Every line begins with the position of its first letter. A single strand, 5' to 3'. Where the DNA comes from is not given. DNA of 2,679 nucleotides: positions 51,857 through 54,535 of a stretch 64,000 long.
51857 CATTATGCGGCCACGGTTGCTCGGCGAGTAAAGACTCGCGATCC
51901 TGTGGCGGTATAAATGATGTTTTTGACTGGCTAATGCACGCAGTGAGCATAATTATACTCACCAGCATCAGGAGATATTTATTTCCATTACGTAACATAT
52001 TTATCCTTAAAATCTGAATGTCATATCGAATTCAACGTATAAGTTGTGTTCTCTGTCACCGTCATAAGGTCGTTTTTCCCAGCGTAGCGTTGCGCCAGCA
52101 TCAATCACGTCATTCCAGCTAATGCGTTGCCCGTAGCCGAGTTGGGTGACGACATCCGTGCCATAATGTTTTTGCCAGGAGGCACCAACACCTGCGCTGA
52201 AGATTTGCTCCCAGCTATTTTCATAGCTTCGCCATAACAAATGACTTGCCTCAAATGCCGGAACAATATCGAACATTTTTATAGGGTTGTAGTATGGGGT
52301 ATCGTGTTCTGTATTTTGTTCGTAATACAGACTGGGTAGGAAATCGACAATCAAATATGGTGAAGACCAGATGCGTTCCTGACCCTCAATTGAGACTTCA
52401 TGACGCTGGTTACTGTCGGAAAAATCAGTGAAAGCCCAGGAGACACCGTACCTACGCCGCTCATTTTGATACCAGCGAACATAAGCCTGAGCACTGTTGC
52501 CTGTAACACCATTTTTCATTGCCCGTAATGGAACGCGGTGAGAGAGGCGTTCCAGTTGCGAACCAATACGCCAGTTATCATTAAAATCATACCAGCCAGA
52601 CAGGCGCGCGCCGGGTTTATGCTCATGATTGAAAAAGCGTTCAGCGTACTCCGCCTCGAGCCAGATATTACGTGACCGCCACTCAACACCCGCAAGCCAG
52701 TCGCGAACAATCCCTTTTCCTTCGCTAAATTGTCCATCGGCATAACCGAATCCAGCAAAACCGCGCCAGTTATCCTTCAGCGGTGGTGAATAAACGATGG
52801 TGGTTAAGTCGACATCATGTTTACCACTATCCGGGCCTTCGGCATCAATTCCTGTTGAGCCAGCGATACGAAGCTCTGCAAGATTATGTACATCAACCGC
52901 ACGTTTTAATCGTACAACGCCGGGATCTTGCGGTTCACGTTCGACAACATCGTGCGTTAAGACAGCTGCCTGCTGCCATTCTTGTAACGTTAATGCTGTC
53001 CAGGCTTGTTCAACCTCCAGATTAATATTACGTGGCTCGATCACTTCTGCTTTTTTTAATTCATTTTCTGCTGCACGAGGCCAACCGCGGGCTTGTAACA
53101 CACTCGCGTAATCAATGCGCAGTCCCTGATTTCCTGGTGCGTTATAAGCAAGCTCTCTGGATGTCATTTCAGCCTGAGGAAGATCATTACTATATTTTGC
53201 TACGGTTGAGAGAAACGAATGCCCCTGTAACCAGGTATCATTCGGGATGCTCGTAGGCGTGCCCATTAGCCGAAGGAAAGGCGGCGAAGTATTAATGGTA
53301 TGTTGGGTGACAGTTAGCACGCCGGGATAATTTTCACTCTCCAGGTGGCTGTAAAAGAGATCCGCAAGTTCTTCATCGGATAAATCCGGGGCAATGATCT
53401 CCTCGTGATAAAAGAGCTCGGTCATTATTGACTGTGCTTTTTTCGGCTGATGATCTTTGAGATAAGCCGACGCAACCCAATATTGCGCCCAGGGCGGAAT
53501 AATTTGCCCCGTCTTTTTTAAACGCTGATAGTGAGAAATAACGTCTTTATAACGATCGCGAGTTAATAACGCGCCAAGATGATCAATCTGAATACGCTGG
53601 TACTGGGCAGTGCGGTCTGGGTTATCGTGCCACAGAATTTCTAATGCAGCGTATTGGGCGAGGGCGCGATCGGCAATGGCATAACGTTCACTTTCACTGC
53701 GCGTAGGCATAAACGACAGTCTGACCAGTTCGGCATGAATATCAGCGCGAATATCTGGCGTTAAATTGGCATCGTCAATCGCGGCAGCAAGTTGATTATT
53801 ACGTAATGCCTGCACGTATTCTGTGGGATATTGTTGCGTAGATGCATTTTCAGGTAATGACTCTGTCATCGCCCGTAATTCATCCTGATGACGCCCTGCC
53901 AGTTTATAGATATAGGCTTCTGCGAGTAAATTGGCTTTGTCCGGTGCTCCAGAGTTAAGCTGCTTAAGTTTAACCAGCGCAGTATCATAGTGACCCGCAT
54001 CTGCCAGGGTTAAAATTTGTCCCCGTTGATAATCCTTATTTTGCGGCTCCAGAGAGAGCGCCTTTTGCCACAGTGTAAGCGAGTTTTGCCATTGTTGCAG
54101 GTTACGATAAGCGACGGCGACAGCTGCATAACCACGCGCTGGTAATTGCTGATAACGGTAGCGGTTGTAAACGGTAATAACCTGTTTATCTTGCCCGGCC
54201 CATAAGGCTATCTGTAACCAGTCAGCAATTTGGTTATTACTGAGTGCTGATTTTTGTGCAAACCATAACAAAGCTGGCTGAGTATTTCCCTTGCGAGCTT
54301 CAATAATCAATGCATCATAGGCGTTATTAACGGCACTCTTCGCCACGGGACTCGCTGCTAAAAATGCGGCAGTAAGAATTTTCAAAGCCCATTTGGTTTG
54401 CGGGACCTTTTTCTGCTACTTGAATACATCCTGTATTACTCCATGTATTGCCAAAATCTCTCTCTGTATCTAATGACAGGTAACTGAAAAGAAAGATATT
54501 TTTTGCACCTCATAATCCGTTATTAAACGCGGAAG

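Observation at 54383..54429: pgaA 5' end frameshift removes the authentic start and signal-peptide N-region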

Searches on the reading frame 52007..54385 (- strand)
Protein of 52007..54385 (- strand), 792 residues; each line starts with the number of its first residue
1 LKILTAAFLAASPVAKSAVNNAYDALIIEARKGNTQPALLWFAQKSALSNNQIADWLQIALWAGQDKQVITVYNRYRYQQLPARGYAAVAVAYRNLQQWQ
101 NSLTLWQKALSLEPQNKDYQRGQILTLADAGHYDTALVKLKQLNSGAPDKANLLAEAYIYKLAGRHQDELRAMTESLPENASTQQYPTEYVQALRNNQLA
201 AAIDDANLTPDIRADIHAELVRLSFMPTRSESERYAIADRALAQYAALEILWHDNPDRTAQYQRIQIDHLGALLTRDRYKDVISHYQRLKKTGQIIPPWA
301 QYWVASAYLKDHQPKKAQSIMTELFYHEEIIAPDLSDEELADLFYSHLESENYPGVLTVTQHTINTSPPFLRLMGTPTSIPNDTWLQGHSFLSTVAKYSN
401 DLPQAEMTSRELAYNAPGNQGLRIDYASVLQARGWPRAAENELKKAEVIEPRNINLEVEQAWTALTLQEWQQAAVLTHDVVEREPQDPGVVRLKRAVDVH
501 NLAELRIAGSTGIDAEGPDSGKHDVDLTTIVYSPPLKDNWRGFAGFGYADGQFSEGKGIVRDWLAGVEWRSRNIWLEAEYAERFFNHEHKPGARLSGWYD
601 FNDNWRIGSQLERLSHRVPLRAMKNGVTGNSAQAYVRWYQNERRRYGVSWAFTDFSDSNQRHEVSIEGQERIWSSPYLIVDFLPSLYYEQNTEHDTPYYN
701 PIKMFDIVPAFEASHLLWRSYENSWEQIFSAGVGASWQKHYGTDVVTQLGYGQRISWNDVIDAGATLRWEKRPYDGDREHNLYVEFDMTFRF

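Call 24: find_encoding_contigs(protein=window:52010-54385:-, flank=6000, max_places=10)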
Protein seq(792 aa) (792 aa): 23 contigs read that carry it; 7 places shown.
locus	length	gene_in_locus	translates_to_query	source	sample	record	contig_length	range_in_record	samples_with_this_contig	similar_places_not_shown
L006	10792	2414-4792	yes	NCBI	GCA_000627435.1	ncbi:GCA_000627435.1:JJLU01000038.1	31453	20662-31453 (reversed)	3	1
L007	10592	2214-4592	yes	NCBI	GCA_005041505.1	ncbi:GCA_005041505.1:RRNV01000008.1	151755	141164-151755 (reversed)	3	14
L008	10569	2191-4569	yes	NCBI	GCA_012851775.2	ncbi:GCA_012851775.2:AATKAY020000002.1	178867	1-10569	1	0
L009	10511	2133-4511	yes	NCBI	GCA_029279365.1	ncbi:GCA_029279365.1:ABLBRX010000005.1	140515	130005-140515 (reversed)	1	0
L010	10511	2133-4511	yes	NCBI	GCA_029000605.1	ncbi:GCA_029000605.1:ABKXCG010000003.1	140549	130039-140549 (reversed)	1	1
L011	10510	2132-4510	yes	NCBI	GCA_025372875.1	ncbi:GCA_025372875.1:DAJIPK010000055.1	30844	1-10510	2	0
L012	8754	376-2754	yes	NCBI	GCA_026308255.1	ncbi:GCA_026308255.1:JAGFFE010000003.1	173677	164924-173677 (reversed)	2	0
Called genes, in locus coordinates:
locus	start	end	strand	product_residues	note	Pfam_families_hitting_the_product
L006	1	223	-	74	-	PF03811:Zn_ribbon_InsA, PF12759:HTH_Tnp_IS1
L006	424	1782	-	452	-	PF17158:MASE4, PF00990:GGDEF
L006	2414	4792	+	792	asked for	PF07719:TPR_2 (faint), PF21197:PgaA_barrel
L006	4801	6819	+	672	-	PF01522:Polysacc_deac_1, PF14883:GHL13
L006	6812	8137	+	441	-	PF13506:Glyco_transf_21, PF00535:Glycos_transf_2, PF10111:Glyco_tranf_2_2, PF13641:Glyco_tranf_2_3, PF03142:Chitin_synth_2 (weak), PF13632:Glyco_trans_2_3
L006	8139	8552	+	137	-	PF13994:PgaD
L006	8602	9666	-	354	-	PF02562:PhoH, PF13604:AAA_30 (weak), PF13245:AAA_19 (weak), PF13401:AAA_22 (faint)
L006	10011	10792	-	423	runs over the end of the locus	PF04261:Dyp_perox_N, PF20628:Dyp_perox_C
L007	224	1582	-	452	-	PF17158:MASE4, PF00990:GGDEF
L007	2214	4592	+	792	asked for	PF07719:TPR_2 (faint), PF21197:PgaA_barrel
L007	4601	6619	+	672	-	PF01522:Polysacc_deac_1, PF14883:GHL13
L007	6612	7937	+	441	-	PF13506:Glyco_transf_21, PF00535:Glycos_transf_2, PF10111:Glyco_tranf_2_2, PF13641:Glyco_tranf_2_3, PF03142:Chitin_synth_2 (weak), PF13632:Glyco_trans_2_3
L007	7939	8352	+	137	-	PF13994:PgaD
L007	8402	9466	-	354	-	PF02562:PhoH, PF13604:AAA_30 (weak), PF13245:AAA_19 (weak), PF13401:AAA_22 (faint)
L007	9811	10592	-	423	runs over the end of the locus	PF04261:Dyp_perox_N, PF20628:Dyp_perox_C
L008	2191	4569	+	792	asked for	PF07719:TPR_2 (faint), PF21197:PgaA_barrel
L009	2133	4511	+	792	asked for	PF07719:TPR_2 (faint), PF21197:PgaA_barrel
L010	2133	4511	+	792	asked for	PF07719:TPR_2 (faint), PF21197:PgaA_barrel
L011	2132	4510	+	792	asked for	PF07719:TPR_2 (faint), PF21197:PgaA_barrel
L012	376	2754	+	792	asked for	PF07719:TPR_2 (faint), PF21197:PgaA_barrel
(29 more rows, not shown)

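Call 38: search_protein_families(proteins=[window:52007-54385:-], library=ncbifam, max_evalue=0.001)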
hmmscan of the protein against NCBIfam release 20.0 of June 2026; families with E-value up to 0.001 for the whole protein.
window:52007-54385:- (792 aa): 7 families
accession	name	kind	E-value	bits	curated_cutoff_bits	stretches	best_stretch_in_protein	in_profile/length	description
NF007468.0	PRK10049.1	equivalog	0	1426.3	1043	1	2-792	17-817/817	poly-beta-1,6 N-acetyl-D-glucosamine export porin PgaA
TIGR03939.1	PGA_TPR_OMP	equivalog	4e-291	967.9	366.65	1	3-792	3-800/800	poly-beta-1,6 N-acetyl-D-glucosamine export porin PgaA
NF011172.0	PRK14574.1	equivalog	2.4e-198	660.9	1638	1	4-792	19-822/822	poly-beta-1,6 N-acetyl-D-glucosamine export porin PgaA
TIGR02917.1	PEP_TPR_lipo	equivalog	2.9e-06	25.5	312.2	1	387-488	704-804/899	XrtA/PEP-CTERM system TPR-repeat protein PrsT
NF040959.1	MamA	equivalog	5.9e-06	25.9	200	0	86-172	74-157/204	magnetosome protein MamA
NF041522.1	TPR_sll0314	equivalog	0.00013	21.3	225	1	87-139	184-238/275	Sll0314/Alr1548 family TPR repeat-containing protein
NF052415.1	T3SS_chap_SctY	equivalog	0.00089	19.7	70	0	95-173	18-100/106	type III secretion apparatus assembly chaperone SctY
